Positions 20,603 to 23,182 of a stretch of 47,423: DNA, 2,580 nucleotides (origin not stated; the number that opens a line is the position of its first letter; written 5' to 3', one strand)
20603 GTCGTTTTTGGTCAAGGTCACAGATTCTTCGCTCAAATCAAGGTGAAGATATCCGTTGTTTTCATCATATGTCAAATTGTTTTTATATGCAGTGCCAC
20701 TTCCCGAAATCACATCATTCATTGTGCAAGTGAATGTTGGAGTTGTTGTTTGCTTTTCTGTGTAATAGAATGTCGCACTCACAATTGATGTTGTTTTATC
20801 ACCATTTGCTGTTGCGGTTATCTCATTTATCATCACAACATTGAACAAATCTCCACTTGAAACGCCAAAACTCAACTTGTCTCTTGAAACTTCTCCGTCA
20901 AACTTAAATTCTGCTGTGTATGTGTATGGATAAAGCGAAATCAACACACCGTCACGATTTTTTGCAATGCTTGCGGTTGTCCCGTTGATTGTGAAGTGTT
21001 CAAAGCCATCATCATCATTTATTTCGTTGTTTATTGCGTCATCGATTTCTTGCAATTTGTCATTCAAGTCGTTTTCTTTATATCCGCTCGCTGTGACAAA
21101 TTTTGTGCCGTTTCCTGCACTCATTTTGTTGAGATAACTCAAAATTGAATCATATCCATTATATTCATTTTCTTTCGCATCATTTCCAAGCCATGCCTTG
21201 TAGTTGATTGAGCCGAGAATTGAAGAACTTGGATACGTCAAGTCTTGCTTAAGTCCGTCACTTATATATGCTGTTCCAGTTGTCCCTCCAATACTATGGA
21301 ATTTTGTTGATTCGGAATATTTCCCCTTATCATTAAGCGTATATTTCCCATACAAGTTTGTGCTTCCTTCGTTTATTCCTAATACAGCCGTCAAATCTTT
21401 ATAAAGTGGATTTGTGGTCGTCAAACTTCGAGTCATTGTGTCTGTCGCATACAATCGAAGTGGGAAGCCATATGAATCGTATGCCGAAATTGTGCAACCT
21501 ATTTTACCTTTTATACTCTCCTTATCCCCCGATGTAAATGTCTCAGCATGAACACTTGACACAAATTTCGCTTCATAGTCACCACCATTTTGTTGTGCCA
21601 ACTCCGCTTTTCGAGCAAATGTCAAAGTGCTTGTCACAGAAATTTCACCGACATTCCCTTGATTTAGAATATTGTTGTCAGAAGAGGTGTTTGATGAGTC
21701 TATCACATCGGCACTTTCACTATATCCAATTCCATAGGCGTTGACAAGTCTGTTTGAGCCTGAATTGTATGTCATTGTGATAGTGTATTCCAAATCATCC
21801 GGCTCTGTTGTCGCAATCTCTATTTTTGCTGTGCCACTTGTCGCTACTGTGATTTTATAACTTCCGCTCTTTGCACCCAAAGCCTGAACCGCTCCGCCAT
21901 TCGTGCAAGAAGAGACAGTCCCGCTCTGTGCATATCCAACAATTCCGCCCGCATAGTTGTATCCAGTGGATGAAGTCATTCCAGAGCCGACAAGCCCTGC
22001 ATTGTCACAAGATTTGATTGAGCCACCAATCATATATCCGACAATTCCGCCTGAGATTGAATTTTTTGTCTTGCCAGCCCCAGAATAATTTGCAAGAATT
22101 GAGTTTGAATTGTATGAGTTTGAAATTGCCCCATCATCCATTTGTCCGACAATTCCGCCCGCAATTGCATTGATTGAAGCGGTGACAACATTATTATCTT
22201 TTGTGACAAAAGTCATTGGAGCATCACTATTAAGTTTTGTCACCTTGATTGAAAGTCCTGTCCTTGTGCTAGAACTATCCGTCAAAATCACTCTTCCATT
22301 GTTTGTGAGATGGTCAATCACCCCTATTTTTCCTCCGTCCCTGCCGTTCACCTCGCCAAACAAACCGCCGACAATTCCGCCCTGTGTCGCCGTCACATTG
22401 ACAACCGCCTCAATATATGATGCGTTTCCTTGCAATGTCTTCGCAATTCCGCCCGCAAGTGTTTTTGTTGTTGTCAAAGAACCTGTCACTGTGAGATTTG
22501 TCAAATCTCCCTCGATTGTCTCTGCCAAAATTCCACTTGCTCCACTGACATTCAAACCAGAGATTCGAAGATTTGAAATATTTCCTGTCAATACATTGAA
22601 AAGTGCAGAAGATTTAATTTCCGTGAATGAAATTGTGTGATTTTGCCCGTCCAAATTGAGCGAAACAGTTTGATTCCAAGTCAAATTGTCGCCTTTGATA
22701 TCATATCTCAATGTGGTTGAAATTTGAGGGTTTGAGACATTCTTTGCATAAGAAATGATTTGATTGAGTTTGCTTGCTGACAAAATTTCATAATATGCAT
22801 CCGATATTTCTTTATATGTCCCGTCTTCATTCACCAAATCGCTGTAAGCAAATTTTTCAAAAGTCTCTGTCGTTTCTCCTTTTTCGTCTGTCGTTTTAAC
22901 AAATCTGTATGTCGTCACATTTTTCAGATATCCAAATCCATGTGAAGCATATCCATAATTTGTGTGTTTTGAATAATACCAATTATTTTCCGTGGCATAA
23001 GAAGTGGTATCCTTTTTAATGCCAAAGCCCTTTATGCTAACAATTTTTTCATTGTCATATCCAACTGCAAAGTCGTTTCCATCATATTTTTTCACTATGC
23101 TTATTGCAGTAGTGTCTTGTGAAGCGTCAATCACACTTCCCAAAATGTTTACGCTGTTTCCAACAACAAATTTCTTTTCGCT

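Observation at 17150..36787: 6545 aa lipoprotein built from alternating Ig-like stalks and about six beta-helix (GLUG) modules, anchored only at its N-terminus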

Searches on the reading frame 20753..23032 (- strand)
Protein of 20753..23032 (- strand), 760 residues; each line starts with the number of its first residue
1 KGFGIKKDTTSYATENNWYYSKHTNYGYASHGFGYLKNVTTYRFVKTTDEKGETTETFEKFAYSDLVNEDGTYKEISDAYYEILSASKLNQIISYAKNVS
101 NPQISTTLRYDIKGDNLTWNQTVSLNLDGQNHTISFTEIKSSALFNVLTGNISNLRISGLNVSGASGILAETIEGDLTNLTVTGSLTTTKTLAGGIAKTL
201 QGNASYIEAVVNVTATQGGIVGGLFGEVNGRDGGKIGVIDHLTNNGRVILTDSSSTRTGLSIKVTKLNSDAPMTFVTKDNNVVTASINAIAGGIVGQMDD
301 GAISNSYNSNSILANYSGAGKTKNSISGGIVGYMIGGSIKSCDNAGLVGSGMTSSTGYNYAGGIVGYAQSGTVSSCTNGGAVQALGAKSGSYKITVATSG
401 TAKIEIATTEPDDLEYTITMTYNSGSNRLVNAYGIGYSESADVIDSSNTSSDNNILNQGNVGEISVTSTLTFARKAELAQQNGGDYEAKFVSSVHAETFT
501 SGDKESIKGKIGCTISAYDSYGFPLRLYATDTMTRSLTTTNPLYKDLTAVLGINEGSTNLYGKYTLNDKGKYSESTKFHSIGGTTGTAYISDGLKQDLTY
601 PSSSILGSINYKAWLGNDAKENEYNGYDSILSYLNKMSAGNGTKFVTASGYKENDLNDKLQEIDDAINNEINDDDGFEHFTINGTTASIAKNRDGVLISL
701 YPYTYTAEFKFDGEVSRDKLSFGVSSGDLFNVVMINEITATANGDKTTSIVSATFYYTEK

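Call 7: search_protein_families(library=pfam, proteins=[window:20753-23032:-], max_evalue=10)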
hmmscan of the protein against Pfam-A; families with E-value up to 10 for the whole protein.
window:20753-23032:- (760 aa): 2 families
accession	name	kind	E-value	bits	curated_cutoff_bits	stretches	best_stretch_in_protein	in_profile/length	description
PF07581.17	Glug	-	0.0052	17.6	20.5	3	357-382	1-27/28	The GLUG motif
PF09939.14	DUF2171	-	0.3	11.9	25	1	227-255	6-33/64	Uncharacterized protein conserved in bacteria (DUF2171)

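Call 81: search_protein_families(library=phrogs, proteins=[window:20753-23032:-], max_evalue=0.01)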
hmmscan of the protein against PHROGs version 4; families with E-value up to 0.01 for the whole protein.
window:20753-23032:- (760 aa): 0 families
